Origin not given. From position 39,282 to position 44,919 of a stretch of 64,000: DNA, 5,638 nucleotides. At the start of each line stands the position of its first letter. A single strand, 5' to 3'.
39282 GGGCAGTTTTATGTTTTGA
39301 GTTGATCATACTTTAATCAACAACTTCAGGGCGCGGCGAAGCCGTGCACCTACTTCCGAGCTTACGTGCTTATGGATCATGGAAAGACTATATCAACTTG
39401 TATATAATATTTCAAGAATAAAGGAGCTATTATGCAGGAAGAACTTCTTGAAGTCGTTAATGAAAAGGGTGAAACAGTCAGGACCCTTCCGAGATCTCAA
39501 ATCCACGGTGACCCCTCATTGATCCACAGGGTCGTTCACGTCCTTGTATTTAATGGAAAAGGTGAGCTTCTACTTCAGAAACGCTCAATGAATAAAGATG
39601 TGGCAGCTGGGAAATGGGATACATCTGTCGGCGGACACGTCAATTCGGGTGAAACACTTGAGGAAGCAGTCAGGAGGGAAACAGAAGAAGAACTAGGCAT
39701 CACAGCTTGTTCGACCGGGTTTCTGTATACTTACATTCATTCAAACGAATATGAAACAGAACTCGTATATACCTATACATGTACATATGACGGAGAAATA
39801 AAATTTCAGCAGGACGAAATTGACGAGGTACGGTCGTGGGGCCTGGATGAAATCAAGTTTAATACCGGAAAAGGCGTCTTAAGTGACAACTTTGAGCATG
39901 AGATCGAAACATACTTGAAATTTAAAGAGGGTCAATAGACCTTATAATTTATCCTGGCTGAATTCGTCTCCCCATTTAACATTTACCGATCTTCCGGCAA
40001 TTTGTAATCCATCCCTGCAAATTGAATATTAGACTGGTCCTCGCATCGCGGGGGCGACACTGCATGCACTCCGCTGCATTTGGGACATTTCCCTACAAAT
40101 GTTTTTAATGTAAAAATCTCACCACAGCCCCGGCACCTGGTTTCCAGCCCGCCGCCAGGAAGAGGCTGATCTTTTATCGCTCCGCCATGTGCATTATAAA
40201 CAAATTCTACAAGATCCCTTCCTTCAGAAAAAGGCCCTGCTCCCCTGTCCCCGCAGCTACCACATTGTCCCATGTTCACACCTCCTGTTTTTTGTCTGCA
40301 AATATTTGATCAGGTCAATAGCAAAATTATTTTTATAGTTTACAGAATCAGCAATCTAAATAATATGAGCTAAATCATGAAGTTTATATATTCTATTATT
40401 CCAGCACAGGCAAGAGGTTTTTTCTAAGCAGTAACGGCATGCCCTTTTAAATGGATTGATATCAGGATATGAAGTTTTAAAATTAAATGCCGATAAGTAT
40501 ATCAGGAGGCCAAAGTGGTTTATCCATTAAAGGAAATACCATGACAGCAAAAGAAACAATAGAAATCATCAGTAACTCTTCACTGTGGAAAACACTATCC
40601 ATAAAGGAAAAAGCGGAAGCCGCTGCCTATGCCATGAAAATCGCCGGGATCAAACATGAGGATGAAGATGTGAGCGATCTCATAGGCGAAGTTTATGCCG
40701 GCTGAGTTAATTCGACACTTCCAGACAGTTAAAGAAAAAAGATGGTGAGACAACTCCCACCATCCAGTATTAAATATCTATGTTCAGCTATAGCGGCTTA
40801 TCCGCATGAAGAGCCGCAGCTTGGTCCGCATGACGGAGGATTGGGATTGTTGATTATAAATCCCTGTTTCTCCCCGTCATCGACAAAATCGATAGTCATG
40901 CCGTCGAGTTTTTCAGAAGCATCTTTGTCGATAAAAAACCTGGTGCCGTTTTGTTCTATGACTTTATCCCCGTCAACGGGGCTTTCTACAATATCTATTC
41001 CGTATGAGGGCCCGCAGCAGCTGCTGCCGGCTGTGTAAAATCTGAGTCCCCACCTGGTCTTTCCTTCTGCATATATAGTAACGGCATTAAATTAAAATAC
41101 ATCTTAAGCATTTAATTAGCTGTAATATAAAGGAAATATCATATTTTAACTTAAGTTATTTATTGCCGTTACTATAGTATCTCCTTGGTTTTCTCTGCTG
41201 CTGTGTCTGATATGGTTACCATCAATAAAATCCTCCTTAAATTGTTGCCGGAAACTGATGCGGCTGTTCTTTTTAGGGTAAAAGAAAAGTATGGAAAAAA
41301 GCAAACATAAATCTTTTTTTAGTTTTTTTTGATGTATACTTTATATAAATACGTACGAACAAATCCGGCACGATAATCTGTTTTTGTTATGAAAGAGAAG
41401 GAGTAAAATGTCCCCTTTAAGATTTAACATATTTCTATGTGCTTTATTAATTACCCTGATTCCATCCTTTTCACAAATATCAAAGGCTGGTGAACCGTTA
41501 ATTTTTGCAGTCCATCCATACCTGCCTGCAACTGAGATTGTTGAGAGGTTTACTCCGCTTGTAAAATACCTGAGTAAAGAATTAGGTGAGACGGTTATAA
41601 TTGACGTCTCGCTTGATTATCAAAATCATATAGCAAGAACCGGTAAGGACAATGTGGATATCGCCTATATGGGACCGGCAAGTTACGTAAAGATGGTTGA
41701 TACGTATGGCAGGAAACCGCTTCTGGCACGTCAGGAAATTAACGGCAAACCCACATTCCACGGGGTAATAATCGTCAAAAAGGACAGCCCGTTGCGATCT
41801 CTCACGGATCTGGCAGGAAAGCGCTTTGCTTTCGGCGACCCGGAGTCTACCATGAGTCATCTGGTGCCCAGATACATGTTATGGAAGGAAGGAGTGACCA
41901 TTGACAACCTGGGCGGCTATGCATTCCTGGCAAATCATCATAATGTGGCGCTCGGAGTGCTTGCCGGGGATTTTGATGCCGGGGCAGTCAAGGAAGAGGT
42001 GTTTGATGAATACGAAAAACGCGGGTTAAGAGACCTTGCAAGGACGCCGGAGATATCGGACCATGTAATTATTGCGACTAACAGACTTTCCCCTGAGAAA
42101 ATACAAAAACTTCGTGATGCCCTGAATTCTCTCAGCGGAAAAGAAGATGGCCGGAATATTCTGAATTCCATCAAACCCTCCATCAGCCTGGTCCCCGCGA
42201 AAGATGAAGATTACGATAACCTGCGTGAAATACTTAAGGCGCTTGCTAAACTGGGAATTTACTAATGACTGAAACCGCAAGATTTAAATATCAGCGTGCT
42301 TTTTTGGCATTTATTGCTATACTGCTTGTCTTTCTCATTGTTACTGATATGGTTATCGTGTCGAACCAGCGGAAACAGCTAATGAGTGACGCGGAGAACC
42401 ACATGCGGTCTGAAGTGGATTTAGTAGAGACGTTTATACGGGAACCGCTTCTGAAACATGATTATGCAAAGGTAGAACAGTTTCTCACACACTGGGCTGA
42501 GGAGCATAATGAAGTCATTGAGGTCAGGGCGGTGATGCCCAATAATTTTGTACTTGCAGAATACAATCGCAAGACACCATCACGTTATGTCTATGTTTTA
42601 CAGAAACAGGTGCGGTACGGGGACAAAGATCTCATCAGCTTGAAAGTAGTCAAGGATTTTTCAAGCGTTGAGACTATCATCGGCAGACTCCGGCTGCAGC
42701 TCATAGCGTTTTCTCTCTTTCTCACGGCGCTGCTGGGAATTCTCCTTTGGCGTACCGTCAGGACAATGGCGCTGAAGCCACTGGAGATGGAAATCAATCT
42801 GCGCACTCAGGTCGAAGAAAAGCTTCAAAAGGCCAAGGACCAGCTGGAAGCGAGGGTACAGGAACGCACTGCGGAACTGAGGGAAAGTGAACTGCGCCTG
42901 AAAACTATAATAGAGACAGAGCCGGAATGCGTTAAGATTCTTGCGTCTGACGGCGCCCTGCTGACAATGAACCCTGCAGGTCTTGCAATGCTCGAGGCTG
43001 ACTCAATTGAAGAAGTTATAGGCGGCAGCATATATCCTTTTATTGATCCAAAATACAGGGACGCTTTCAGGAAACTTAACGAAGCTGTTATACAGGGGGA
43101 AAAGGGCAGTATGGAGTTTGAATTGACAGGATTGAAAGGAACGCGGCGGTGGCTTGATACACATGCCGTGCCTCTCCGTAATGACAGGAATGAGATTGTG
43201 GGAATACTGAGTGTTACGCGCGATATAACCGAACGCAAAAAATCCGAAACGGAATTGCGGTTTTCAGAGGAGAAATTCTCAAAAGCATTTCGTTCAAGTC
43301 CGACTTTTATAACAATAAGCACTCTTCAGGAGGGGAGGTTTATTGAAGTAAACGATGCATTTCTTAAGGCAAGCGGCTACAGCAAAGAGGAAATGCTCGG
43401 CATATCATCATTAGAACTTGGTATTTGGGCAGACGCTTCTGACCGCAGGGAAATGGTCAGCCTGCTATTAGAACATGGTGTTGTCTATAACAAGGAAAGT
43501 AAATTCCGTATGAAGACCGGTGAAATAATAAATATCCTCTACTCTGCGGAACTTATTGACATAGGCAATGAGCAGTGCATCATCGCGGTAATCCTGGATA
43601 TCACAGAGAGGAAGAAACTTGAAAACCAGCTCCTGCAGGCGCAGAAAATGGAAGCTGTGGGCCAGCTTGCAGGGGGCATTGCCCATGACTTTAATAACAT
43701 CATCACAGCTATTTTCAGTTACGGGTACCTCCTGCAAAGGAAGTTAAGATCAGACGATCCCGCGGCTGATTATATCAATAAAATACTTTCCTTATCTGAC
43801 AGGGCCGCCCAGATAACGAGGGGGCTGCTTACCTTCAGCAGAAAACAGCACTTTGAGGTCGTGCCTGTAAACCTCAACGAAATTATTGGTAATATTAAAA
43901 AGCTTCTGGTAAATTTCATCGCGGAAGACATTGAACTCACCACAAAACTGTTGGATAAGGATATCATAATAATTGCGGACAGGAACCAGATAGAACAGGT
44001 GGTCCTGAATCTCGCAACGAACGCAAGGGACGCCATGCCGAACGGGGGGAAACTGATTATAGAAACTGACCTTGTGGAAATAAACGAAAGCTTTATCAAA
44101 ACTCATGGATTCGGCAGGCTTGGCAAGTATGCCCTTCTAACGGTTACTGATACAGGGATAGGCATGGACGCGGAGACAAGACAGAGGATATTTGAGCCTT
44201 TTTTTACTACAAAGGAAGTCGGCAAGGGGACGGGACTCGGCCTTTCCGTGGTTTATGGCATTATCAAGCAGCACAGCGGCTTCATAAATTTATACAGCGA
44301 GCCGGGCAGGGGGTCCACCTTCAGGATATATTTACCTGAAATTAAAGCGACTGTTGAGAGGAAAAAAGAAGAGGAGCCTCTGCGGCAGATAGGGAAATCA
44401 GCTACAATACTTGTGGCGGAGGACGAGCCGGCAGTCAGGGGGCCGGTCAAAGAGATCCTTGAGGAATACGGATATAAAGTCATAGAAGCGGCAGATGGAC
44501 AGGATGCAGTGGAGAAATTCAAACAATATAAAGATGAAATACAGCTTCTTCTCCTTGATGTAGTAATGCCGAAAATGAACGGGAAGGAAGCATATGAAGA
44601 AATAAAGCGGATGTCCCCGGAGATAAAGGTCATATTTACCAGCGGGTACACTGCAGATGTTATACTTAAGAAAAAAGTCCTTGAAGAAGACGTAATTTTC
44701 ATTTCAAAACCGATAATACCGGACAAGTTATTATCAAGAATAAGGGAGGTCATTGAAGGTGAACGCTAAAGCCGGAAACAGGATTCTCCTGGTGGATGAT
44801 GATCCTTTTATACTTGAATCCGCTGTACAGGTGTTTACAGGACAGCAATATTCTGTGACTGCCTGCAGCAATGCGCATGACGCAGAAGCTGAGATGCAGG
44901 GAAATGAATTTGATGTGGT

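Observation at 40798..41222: MITE insertion disrupting a HesB/IscA-like Fe-S carrier gene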

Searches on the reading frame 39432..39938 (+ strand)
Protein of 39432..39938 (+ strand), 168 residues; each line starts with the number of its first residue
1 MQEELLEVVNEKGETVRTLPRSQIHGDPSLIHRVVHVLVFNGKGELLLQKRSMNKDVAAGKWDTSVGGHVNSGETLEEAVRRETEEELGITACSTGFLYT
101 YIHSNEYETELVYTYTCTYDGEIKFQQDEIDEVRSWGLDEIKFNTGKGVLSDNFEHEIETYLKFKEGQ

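Call 29: find_encoding_contigs(protein=window:39432-39938:+, flank=10000, max_places=6)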
Protein window:39432-39938:+ (168 aa): 1 contig read that carries it; 1 place shown.
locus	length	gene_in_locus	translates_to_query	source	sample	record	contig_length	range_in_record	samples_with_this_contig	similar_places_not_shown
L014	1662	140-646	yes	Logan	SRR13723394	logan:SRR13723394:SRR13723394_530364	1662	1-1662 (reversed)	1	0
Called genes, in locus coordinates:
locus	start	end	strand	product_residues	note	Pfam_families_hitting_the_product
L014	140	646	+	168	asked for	PF00293:NUDIX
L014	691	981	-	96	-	-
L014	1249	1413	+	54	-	-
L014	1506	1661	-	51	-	?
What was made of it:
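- The neighbouring Logan contig L014 also ends in unique sequence at window 40954 (call 29).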

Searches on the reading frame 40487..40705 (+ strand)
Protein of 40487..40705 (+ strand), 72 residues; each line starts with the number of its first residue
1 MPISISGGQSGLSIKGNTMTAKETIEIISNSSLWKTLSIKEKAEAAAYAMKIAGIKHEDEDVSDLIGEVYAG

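Call 27: find_encoding_contigs(protein=window:40487-40705:+, flank=10000, max_places=6)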
Protein window:40487-40705:+ (72 aa): no gene with exactly this product is on record in the collection.

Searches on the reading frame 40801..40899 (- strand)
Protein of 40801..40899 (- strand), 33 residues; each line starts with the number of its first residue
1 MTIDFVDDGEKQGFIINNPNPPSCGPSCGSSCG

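Call 57: list_cluster_members(proteins=[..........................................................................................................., window:40801-40899:-])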
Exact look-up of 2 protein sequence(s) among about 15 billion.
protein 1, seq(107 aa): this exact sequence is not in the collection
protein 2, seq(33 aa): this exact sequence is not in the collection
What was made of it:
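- A subpopulation with the intact gene cannot be excluded, although the exact intact protein is absent from the 15-billion-protein collection (call 57). An exact intact allele is not on record (call 57).
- Tried and rejected: The restored 107-aa HesB and the 33-aa C-terminal ORF are not in the collection (call 57), so there is no evidence for an intact allele of this strain.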

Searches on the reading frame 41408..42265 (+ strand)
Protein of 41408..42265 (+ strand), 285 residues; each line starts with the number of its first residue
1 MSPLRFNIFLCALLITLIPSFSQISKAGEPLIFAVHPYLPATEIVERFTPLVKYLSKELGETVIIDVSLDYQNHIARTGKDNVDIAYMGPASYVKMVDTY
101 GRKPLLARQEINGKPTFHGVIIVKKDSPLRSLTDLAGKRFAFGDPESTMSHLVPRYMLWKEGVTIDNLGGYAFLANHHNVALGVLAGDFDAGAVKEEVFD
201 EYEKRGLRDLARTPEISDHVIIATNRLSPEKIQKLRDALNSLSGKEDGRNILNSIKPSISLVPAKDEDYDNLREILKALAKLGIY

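Call 26: find_encoding_contigs(protein=window:41408-42265:+, flank=10000, max_places=6)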
Protein window:41408-42265:+ (285 aa): 1 contig read that carries it; 1 place shown.
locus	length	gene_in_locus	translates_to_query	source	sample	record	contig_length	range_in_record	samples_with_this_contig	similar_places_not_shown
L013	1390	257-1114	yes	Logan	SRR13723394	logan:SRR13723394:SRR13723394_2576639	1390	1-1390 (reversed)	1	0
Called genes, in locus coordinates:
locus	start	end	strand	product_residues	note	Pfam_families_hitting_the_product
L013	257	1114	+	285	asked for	PF12974:Phosphonate-bd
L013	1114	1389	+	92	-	?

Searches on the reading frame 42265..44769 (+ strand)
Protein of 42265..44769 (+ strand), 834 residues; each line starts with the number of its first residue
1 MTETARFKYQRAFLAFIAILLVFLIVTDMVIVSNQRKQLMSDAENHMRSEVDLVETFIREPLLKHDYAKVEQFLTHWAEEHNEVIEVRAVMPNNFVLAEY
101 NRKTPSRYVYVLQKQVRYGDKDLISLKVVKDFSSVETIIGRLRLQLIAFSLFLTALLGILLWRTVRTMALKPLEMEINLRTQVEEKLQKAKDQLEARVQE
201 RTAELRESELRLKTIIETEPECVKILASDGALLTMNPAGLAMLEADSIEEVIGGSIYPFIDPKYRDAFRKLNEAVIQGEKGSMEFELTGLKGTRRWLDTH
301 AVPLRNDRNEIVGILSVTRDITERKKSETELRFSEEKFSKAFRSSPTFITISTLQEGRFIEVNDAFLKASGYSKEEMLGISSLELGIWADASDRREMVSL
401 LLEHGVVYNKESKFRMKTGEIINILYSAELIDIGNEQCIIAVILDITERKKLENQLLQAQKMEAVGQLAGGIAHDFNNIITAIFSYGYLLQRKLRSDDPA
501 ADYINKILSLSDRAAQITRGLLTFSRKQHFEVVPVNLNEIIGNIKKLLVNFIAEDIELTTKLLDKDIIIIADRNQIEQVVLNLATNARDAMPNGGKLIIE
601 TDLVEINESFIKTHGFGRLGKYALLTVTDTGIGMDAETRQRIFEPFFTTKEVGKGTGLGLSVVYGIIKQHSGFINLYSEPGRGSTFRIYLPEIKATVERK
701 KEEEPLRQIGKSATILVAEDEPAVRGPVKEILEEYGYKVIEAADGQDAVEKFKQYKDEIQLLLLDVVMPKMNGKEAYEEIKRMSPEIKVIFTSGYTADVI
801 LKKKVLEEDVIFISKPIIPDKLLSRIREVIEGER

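Call 9: find_encoding_contigs(protein=window:42265-44769:+, flank=10000, max_places=6)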
Protein window:42265-44769:+ (834 aa): no gene with exactly this product is on record in the collection.
